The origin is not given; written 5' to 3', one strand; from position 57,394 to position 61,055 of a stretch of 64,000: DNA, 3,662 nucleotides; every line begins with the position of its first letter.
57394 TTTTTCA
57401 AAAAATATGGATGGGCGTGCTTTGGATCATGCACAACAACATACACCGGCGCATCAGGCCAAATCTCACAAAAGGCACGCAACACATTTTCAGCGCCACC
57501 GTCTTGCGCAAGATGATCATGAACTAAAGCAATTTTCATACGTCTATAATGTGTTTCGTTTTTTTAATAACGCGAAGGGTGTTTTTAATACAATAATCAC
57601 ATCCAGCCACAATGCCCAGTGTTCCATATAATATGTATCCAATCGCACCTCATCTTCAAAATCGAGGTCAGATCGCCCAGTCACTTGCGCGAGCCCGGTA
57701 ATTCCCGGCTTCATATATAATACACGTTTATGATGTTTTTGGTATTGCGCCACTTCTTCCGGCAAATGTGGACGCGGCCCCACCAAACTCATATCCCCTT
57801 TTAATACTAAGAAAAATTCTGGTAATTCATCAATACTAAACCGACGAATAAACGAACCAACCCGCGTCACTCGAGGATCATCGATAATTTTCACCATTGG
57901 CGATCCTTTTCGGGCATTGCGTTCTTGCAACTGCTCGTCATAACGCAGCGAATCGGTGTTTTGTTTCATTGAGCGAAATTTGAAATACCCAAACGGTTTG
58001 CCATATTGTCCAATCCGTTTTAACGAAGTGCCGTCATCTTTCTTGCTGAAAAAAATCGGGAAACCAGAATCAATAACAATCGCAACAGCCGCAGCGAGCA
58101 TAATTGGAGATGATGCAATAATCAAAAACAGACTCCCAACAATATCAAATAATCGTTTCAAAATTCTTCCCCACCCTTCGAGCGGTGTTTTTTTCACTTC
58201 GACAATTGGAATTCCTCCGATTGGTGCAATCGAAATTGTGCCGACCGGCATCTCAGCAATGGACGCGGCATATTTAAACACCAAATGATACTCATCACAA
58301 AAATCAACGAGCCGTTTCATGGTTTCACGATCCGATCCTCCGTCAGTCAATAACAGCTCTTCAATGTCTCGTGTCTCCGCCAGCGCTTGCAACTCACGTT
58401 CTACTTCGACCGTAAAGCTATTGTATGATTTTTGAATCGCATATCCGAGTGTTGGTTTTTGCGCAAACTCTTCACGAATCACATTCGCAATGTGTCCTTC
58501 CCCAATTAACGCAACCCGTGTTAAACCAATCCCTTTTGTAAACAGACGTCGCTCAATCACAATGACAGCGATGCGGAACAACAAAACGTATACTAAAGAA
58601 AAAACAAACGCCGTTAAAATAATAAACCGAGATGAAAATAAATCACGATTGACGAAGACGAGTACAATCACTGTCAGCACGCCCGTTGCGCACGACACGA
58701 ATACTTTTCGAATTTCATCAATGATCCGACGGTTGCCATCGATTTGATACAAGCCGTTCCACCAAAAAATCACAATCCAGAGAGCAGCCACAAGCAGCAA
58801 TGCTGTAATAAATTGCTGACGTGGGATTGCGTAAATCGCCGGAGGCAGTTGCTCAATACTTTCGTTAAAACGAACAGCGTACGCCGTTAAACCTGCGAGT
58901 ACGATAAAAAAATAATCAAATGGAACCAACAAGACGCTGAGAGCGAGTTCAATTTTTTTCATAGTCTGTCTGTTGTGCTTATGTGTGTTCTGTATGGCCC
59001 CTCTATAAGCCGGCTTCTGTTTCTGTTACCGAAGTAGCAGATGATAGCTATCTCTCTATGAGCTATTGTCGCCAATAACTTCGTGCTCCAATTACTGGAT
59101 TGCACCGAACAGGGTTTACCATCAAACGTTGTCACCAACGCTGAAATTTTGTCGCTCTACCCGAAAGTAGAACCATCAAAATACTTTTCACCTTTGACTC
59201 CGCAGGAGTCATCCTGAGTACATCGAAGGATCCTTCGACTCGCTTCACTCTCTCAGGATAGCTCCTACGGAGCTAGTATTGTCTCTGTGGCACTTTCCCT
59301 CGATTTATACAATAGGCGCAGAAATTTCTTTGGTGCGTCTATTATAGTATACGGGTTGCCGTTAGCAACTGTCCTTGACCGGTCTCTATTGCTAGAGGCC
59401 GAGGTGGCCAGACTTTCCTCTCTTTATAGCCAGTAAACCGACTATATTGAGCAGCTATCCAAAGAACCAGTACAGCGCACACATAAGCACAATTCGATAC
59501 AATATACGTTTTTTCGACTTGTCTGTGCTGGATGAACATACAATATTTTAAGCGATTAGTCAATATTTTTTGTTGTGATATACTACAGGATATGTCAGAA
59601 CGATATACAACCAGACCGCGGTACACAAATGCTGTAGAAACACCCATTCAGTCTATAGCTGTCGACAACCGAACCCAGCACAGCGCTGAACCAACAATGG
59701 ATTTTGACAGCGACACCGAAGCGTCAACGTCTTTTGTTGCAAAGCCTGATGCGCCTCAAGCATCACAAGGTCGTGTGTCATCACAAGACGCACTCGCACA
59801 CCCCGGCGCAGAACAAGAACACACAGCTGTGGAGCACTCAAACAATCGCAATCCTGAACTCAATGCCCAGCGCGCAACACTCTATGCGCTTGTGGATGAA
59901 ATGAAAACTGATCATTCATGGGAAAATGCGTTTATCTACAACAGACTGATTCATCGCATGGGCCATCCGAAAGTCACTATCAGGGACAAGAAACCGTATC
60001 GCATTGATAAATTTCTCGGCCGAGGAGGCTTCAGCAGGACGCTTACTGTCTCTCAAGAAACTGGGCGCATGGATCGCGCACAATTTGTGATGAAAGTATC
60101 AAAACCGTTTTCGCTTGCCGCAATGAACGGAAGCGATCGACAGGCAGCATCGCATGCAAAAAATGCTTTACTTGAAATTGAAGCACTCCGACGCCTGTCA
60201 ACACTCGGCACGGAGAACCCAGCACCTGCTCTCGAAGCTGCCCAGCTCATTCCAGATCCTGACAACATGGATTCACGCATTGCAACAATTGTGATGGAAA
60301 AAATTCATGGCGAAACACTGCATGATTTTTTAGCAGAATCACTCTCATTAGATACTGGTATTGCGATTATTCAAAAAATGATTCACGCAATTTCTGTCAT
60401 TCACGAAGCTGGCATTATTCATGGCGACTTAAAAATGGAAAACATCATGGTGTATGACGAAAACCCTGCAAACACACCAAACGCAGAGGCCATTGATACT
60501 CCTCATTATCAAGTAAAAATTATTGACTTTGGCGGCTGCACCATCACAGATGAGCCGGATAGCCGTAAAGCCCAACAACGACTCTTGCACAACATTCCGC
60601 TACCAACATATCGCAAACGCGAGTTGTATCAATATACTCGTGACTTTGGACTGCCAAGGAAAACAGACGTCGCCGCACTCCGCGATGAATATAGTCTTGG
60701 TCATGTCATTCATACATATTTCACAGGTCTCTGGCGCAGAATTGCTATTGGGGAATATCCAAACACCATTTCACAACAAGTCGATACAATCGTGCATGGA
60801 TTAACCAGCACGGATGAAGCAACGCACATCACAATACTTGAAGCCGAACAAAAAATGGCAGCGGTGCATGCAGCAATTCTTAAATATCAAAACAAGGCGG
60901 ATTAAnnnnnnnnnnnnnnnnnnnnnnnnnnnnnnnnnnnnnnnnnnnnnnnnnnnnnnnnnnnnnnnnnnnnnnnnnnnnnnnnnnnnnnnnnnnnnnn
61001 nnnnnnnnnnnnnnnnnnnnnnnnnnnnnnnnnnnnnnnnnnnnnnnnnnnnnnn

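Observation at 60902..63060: t6A module: TsaC-TsaE fusion adjacent to TsaD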

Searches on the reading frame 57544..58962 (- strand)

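Call 3: search_protein_families(library=pfam, proteins=[window:57544-58962:-], max_evalue=0.01)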
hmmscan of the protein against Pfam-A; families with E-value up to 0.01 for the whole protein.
window:57544-58962:- (472 aa): 2 families
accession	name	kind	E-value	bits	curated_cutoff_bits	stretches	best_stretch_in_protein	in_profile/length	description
PF02397.22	Bac_transf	-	3.4e-59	199.8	27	1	269-466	1-178/179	Bacterial sugar transferase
PF13727.12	CoA_binding_3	-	3.2e-08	34.2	25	1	69-202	3-132/175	CoA-binding domain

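Call 4: search_protein_families(library=ncbifam, proteins=[window:57544-58962:-], max_evalue=0.01)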
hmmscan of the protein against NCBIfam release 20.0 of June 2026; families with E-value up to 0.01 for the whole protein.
window:57544-58962:- (472 aa): 10 families
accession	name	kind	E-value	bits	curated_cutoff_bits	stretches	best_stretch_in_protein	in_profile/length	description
TIGR03025.1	EPS_sugtrans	subfamily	2e-110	370.1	295.55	1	16-470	3-443/445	exopolysaccharide biosynthesis polyprenyl glycosylphosphotransferase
TIGR03023.1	WcaJ_sugtrans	equivalog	2.9e-92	310.3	410.75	1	15-470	2-451/453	undecaprenyl-phosphate glucose phosphotransferase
TIGR03022.1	WbaP_sugtrans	subfamily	4e-79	267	403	1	20-468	9-452/456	undecaprenyl-phosphate galactose phosphotransferase WbaP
NF041877.1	EPS_EpsZ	equivalog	1.9e-56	191.6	800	1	58-461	48-448/459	exopolysaccharide biosynthesis polyisoprenyl-phosphate hexose-1-phosphate transferase EpsZ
NF052601.1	undeca_RfbP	equivalog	1.1e-54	185.4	330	1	264-467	40-237/244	undecaprenyl-phosphate galactose phosphotransferase family protein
TIGR03013.1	EpsB_2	subfamily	1.4e-50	172.7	393.35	1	18-461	5-432/443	TIGR03013 family XrtA/PEP-CTERM system glycosyltransferase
NF007518.0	PRK10124.1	equivalog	7.1e-49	166.8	684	1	46-463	39-455/464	undecaprenyl-phosphate glucose phosphotransferase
NF011751.0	PRK15204.1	equivalog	6.5e-48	163.5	907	1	265-468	276-472/476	undecaprenyl-phosphate galactose phosphotransferase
NF050817.1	PolSacchBiosHfsE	equivalog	1.2e-32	113.2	750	1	265-470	268-464/467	polysaccharide biosynthesis protein HfsE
NF045514.1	glycotran_HepC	equivalog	3.6e-18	65.6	140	1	264-399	112-212/220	heterocyst development glycosyltransferase HepC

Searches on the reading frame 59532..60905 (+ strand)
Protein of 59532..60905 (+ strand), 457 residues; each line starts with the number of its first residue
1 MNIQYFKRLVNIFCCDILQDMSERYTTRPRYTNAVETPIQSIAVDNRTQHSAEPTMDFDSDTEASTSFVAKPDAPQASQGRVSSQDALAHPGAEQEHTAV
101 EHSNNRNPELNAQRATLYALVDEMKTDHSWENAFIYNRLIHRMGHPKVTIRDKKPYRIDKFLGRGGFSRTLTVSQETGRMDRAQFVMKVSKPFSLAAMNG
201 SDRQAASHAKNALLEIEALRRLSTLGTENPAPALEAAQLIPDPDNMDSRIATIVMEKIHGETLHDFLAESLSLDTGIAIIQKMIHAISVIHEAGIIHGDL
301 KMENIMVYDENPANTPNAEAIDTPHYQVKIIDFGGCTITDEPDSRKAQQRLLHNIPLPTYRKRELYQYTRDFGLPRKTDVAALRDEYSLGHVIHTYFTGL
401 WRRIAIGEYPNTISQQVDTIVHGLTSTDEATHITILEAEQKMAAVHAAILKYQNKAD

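Call 3: search_protein_families(library=pfam, proteins=[window:59532-60905:+], max_evalue=0.01)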
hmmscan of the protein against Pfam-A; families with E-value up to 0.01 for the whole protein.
window:59532-60905:+ (457 aa): 5 families
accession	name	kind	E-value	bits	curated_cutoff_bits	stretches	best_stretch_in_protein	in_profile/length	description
PF00069.31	Pkinase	-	6.8e-15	55.6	31.7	1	156-344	1-153/263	Protein kinase domain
PF07714.23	PK_Tyr_Ser-Thr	-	2.8e-06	27.3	23.1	1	251-348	76-161/258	Protein tyrosine and serine/threonine kinase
PF06293.20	Kdo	-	8.9e-06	25.7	21.3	1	212-313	58-156/207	Lipopolysaccharide kinase (Kdo/WaaP) family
PF01163.29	RIO1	-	5.3e-05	23.4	22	1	233-312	61-143/187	RIO domain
PF17667.7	Pkinase_fungal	-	0.0042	16.3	24.1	1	211-317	261-330/387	Fungal protein kinase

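Call 4: search_protein_families(library=ncbifam, proteins=[window:59532-60905:+], max_evalue=0.01)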
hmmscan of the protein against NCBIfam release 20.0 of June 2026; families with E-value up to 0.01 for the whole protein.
window:59532-60905:+ (457 aa): 19 families
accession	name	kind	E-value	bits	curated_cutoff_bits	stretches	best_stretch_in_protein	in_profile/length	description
NF033483.0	PknB_PASTA_kin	equivalog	2.4e-12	46.7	450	1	247-311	78-144/563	Stk1 family PASTA domain-containing Ser/Thr kinase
TIGR03724.2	arch_bud32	equivalog_domain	1.1e-09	38.1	125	1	245-311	62-122/193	KEOPS complex kinase/ATPase Bud32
NF058632.1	SerThrKinPrkT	equivalog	5e-09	35.6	280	1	215-310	61-153/322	serine/threonine protein kinase PrkT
NF047741.1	antiphage_MADS6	equivalog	5.2e-09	35.2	460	1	250-344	272-354/612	methylation-associated defense system protein kinase MAD6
NF011464.0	PRK14879.1-7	equivalog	1.3e-08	34.9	246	1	245-308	75-137/221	Kae1-associated kinase Bud32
NF007174.0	PRK09605.1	equivalog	4.9e-08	31.9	447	1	245-343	405-480/535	bifunctional N(6)-L-threonylcarbamoyladenine synthase/serine/threonine protein kinase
NF011462.0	PRK14879.1-3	equivalog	9.9e-08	31.9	174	1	240-310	56-118/192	Kae1-associated kinase Bud32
NF011463.0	PRK14879.1-4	equivalog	1.5e-07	31.1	188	1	233-311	75-151/237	Kae1-associated kinase Bud32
TIGR03903.1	TOMM_kin_cyc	equivalog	2.4e-07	29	705.75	1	253-319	56-122/1267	TOMM system kinase/cyclase fusion protein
NF011460.0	PRK14879.1-1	equivalog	6.2e-07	28.8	199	1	246-308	81-143/232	Kae1-associated kinase Bud32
NF043056.1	T4SS_LegK1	equivalog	5.7e-06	25.2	550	1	245-348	148-251/516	Dot/Icm T4SS effector kinase LegK1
NF002475.0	PRK01723.1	equivalog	5.8e-06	25.5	142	1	212-349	88-205/241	3-deoxy-D-manno-octulosonic acid kinase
NF033442.0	BREX_PglW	equivalog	1.2e-05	23.2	990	1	156-311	514-646/1391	BREX system serine/threonine kinase PglW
NF038151.1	lanthi_synth_III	equivalog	4.3e-05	22.1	575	1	275-310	337-372/833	class III lanthionine synthetase LanKC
NF038150.1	lanthi_synth_IV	equivalog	4.6e-05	21.9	650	1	252-400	269-393/851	class IV lanthionine synthetase LanL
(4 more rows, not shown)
